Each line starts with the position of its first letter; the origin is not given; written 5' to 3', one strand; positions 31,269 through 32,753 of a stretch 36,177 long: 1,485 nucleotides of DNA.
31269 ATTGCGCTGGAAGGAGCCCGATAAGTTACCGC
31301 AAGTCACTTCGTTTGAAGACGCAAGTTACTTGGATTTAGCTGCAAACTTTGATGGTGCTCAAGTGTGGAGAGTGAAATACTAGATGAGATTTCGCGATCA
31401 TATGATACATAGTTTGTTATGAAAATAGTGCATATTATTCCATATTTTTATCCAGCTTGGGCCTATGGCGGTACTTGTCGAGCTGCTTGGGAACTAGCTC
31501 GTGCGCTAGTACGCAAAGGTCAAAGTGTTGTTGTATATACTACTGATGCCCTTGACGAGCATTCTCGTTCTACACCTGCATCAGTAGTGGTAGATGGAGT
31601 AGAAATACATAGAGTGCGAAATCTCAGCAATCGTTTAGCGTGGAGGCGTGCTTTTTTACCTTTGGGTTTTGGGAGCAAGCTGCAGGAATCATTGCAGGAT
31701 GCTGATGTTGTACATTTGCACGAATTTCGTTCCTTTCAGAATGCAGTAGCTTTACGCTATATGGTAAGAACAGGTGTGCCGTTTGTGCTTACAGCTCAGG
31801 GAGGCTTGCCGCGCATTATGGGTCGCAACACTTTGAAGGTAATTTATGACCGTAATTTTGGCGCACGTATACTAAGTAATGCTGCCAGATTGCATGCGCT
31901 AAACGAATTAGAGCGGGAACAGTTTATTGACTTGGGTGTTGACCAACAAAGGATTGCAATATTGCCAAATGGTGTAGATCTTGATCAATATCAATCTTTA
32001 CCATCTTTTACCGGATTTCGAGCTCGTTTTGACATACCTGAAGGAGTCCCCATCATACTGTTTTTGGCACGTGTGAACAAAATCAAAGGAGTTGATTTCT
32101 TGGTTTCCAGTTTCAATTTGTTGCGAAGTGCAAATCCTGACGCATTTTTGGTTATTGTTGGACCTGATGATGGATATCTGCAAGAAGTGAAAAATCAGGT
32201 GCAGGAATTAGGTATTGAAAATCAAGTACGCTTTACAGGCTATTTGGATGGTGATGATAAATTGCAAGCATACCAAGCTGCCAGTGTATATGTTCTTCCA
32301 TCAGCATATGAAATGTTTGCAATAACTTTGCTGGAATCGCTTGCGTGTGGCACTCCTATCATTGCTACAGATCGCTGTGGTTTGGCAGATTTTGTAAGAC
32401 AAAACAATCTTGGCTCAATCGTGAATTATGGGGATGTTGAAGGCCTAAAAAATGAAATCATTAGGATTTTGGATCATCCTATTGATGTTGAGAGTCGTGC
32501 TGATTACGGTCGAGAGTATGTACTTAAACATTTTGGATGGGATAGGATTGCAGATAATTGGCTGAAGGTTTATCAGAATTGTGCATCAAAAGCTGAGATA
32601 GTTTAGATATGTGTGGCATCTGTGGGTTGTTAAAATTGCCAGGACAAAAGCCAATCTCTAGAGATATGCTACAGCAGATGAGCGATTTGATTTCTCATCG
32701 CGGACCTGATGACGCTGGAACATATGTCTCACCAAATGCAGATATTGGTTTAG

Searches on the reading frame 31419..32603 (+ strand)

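Call 22: search_protein_families(library=pfam, proteins=[window:31419-32603:+], max_evalue=0.001)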
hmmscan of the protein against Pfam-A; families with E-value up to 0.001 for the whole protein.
window:31419-32603:+ (395 aa): 6 families
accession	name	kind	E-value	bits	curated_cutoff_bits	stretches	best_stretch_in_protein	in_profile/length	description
PF00534.26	Glycos_transf_1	-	4.3e-41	140.8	26.4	1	201-364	6-166/172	Glycosyl transferases group 1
PF13692.12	Glyco_trans_1_4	-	3.5e-36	125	27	1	211-352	2-141/142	Glycosyl transferases group 1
PF13439.12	Glyco_transf_4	-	1e-21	78.2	28.5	1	16-190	1-170/170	Glycosyltransferase Family 4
PF13579.12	Glyco_trans_4_4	-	1.2e-21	78.1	29.7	1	17-185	1-158/158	Glycosyl transferase 4-like domain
PF20706.3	GT4-conflict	-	5.3e-18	65.6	26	1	207-379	194-383/385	Family 4 Glycosyltransferase in conflict systems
PF13524.12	Glyco_trans_1_2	-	4.8e-09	36.7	25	1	237-382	8-143/144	Glycosyl transferase-like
